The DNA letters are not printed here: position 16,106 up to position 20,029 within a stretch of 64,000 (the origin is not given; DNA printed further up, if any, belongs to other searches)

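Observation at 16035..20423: Two giant beta-helix surface-protein genes share an identical 3' end and downstream flank (recent gene conversion or duplication)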

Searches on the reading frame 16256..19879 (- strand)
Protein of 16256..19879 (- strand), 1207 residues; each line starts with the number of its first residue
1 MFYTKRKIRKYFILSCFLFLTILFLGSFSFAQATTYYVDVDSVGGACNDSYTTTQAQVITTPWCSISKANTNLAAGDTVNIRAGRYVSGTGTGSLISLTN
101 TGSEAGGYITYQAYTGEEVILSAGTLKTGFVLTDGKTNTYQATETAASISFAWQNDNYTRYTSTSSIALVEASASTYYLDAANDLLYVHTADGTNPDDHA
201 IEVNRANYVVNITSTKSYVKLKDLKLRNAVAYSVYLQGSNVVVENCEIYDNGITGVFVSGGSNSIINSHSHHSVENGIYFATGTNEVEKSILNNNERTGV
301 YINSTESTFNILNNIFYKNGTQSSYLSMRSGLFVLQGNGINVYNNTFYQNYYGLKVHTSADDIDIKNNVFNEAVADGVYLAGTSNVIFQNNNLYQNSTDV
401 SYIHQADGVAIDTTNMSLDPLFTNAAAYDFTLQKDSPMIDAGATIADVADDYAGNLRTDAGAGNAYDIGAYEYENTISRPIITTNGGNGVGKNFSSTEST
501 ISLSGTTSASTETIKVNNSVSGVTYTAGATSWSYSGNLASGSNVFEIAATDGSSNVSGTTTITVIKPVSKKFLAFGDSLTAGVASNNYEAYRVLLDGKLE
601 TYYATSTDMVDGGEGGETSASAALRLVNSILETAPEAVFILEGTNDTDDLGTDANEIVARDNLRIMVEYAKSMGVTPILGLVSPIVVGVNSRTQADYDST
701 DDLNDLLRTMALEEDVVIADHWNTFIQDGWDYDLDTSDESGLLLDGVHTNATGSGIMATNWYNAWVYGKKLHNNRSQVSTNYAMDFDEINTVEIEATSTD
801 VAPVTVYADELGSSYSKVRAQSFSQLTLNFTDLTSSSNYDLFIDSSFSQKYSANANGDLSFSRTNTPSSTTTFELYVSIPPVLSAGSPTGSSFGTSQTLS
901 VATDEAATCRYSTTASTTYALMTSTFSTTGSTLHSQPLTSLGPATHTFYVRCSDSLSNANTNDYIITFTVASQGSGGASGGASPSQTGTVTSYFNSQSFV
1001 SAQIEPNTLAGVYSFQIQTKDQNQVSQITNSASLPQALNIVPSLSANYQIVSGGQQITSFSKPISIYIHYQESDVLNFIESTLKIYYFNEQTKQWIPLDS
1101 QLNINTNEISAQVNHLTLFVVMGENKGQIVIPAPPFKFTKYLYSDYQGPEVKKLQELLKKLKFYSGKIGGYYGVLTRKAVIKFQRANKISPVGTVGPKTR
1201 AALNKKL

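Call 8: search_protein_families(library=pfam, proteins=[window:16256-19879:-], max_evalue=0.01)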
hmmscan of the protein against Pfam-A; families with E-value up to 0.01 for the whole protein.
window:16256-19879:- (1207 aa): 6 families
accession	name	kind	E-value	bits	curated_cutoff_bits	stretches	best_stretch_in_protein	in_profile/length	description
PF13229.12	Beta_helix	-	1.5e-19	70.7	25.9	2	210-370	3-158/158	Right handed beta helix region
PF13472.12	Lipase_GDSL_2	-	2.7e-18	67.5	32.9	1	574-753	1-175/178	GDSL-like Lipase/Acylhydrolase family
PF01471.23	PG_binding_1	-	1.9e-14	54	23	1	1147-1203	1-57/57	Putative peptidoglycan binding domain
PF17161.10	DUF5123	-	3.4e-08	35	35.1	1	340-438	1-104/113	Domain of unknown function (DUF5123)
PF05048.19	NosD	-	0.00013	21.9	23.6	1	329-404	38-111/212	Periplasmic copper-binding protein (NosD)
PF07495.19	Y_Y_Y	-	0.002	18.4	26.6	0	947-970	41-64/65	Y_Y_Y domain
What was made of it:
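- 16256..19879 (-): Gene A, 1207 aa. It has an N-terminal Sec-type signal peptide, a right-handed beta-helix (Pel9A-like), DUF5123, an SGNH/GDSL hydrolase domain, an unannotated pre-tail domain and a C-terminal PG_binding_1 domain. Pfam in call 8: Beta_helix 70.7 bits, Lipase_GDSL_2 67.5 bits, PG_binding_1 54 bits.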

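Call 12: find_encoding_contigs(protein=window:16259-19879:-, flank=10000, max_places=10)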
Protein window:16259-19879:- (1207 aa): no gene with exactly this product is on record in the collection.

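Call 14: find_homologous_proteins(query=window:16259-19879:-, max_evalue=1e-10)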
Query window:16259-19879:- (1207 aa): 6 proteins with E <= 1e-10 among 8000 candidates.
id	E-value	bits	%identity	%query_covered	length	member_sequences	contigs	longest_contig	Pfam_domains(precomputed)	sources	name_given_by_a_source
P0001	0.0e+0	2641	100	100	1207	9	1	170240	PF13229.13,PF22842.4,PF13472.13,PF01471.24,PF17161.11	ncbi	-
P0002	1.1e-29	121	56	8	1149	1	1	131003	PF17957.8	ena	-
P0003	2.4e-19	87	45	5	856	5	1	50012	PF09374.16,PF08823.17,PF01471.24,PF08239.18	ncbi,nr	ncbi:MAG: peptidoglycan-binding protein [Candidatus Limiplasma sp.]|nr:peptidoglycan-binding protein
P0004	7.4e-16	75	42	5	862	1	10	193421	PF09374.16,PF08823.17,PF07244.21,PF01471.24,PF08239.18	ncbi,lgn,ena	-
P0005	8.4e-16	75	42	5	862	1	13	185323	PF09374.16,PF08823.17,PF07244.21,PF01471.24,PF08239.18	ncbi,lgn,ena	-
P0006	4.1e-13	66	44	9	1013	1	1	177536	PF13229.13,PF07602.18,PF00404.25,PF22842.4,PF05048.20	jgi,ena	jgi:parallel beta-helix repeat protein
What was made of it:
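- Tried and rejected: The same search with A missed B and found only distant PG-binding or beta-helix hits (call 14).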

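Call 15: find_encoding_contigs(protein=P0001, flank=10000, max_places=10)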
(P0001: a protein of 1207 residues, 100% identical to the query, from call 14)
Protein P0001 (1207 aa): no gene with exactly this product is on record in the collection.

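Call 16: list_cluster_members(proteins=[P0001, P0002])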
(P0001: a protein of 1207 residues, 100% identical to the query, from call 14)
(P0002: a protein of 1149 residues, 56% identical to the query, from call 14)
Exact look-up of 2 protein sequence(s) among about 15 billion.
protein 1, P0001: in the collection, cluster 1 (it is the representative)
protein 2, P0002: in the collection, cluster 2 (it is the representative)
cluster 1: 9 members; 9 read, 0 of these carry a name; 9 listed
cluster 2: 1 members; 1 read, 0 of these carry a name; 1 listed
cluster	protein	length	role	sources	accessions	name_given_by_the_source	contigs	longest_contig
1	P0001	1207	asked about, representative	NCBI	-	-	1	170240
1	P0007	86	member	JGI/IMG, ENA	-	-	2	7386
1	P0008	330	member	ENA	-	-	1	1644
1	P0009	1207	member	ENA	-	-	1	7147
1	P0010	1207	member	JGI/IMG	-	-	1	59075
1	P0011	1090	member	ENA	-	-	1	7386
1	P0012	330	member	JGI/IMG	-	-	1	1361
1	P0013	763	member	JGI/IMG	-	-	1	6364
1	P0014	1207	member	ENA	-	-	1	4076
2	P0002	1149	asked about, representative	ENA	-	-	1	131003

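Call 17: find_encoding_contigs(protein=P0010, flank=10000, max_places=6)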
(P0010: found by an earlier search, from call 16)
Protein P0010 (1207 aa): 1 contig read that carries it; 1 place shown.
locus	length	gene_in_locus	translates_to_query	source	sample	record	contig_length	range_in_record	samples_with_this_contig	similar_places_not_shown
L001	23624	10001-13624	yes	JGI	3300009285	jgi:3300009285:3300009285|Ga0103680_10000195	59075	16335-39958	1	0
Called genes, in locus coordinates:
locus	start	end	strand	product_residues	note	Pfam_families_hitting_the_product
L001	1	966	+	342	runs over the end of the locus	PF04055:Radical_SAM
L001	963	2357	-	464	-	PF01406:tRNA-synt_1e, PF01921:tRNA-synt_1f (faint), PF09334:tRNA-synt_1g, PF00133:tRNA-synt_1 (weak), PF09334:tRNA-synt_1g (weak), PF09190:DALR_2, PF23493:CysS_C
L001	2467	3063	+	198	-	PF04138:GtrA_DPMS_TM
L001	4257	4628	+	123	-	-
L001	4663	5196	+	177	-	PF04542:Sigma70_r2, PF08281:Sigma70_r4_2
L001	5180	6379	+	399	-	PF18915:DUF5667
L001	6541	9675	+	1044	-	PF01471:PG_binding_1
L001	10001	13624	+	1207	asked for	PF22842:Pel9A-like_beta_helix, PF13229:Beta_helix, PF17161:DUF5123, PF13472:Lipase_GDSL_2, PF01471:PG_binding_1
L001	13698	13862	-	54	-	-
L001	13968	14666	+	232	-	PF12705:PDDEXK_1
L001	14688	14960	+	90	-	PF18905:DUF5661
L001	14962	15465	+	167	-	PF10646:Germane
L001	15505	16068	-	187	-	PF08207:EFP_N, PF01132:EFP (weak), PF09285:Elong-fact-P_C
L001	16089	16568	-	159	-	-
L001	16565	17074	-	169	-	PF00149:Metallophos (weak), PF12850:Metallophos_2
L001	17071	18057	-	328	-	PF00657:Lipase_GDSL (faint), PF04311:DUF459, PF13472:Lipase_GDSL_2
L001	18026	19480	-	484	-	PF03062:MBOAT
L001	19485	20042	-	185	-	PF01928:CYTH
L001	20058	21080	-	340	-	PF13353:Fer4_12 (weak), PF04055:Radical_SAM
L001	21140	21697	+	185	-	PF10469:AKAP7_NLS (weak), PF02834:LigT_PEase, PF13563:2_5_RNA_ligase2, PF02834:LigT_PEase (weak)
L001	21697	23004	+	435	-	PF01225:Mur_ligase, PF08245:Mur_ligase_M, PF02875:Mur_ligase_C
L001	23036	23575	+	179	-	PF13420:Acetyltransf_4 (weak), PF00583:Acetyltransf_1, PF13508:Acetyltransf_7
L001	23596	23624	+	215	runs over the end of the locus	PF12917:YfbR-like (faint), PF13023:HD_3, PF01966:HD, PF13023:HD_3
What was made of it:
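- On Right-handed parallel beta-helix proteins (PF13229 / Pel9A-like): The precomputed annotation also lists PF22842 Pel9A-like (calls 14, 17).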

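Call 18: find_encoding_contigs(protein=P0009, flank=10000, max_places=6)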
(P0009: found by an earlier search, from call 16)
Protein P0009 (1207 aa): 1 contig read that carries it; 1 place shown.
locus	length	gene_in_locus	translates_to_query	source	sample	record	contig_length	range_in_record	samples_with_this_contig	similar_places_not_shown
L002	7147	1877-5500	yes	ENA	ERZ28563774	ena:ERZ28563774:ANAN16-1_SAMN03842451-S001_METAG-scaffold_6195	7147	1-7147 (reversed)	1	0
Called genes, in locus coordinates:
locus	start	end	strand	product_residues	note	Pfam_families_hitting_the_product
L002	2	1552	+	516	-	?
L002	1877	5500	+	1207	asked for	PF22842:Pel9A-like_beta_helix, PF13229:Beta_helix, PF17161:DUF5123, PF13472:Lipase_GDSL_2, PF01471:PG_binding_1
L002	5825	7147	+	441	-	?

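Call 23: find_encoding_contigs(protein=P0002, flank=10000, max_places=6)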
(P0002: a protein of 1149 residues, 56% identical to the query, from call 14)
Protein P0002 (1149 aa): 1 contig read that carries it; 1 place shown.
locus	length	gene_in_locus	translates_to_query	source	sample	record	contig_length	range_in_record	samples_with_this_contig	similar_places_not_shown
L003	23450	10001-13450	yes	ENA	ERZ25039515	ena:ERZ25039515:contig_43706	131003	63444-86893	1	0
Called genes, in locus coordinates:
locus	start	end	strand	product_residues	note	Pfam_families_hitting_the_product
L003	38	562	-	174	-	PF05157:MshEN, PF00437:T2SSE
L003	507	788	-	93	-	-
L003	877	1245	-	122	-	PF00072:Response_reg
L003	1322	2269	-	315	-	PF00512:HisKA, PF13581:HATPase_c_2 (weak), PF02518:HATPase_c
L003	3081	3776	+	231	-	-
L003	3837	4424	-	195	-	PF00989:PAS, PF13188:PAS_8 (faint), PF13426:PAS_9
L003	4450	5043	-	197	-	-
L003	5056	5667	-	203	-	-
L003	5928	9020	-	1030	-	PF13385:Laminin_G_3, PF13229:Beta_helix (weak)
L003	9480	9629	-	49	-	-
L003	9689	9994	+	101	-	-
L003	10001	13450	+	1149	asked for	PF17957:Big_7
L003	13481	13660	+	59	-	PF04014:MazE_antitoxin (faint)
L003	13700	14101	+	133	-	-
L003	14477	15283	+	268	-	PF00239:Resolvase, PF07508:Recombinase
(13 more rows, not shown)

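Call 29: find_encoding_contigs(protein=P0014, flank=10000, max_places=10)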
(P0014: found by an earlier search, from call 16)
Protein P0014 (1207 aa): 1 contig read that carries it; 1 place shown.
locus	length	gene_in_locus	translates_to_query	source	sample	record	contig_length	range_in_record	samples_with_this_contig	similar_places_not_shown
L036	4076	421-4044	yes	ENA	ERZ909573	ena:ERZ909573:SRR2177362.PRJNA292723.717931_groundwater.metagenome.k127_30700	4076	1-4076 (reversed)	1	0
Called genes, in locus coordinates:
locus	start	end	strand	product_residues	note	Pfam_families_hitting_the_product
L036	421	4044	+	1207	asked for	PF22842:Pel9A-like_beta_helix, PF13229:Beta_helix, PF17161:DUF5123, PF13472:Lipase_GDSL_2, PF01471:PG_binding_1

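Call 30: find_encoding_contigs(protein=P0011, flank=10000, max_places=10)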
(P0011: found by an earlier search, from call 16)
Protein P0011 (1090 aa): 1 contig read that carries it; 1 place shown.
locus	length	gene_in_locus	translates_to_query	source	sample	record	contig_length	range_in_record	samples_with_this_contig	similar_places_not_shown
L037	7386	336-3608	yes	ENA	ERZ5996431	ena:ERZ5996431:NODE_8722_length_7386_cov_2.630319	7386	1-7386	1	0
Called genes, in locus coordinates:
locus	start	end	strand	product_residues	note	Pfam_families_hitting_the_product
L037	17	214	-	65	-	-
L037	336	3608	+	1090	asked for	PF22842:Pel9A-like_beta_helix, PF13229:Beta_helix, PF17161:DUF5123, PF13472:Lipase_GDSL_2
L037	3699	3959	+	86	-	PF01471:PG_binding_1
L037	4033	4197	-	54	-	-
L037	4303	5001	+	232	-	PF12705:PDDEXK_1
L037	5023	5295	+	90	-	PF18905:DUF5661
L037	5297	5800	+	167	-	PF10646:Germane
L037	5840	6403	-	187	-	PF08207:EFP_N, PF01132:EFP (weak), PF09285:Elong-fact-P_C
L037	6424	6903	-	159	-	-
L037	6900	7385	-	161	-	?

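Call 59: find_encoding_contigs(protein=P0013, flank=10000, max_places=6)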
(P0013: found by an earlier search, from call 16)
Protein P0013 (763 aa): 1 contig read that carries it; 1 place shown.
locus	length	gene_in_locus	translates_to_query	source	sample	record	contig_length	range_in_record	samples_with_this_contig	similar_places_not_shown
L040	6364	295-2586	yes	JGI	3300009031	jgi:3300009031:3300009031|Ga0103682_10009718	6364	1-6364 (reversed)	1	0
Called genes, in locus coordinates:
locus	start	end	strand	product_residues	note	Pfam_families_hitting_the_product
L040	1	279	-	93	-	?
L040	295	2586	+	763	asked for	PF05048:NosD (weak), PF13229:Beta_helix, PF17161:DUF5123, PF00657:Lipase_GDSL, PF13472:Lipase_GDSL_2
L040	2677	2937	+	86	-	PF01471:PG_binding_1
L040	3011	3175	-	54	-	-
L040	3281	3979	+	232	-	PF12705:PDDEXK_1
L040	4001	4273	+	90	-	PF18905:DUF5661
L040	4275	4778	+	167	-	PF10646:Germane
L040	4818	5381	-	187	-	PF08207:EFP_N, PF01132:EFP (weak), PF09285:Elong-fact-P_C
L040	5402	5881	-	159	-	-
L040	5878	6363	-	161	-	?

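Call 60: find_encoding_contigs(protein=P0008, flank=10000, max_places=6)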
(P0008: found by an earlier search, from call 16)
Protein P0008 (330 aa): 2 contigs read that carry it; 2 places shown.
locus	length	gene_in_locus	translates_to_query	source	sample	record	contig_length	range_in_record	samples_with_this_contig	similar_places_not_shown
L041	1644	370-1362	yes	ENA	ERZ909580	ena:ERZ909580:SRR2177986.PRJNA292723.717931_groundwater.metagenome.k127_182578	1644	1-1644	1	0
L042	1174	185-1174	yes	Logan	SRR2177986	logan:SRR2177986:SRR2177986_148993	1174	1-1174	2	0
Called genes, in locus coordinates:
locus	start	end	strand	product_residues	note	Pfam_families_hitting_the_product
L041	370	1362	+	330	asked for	PF22842:Pel9A-like_beta_helix, PF13229:Beta_helix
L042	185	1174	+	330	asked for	PF22842:Pel9A-like_beta_helix, PF13229:Beta_helix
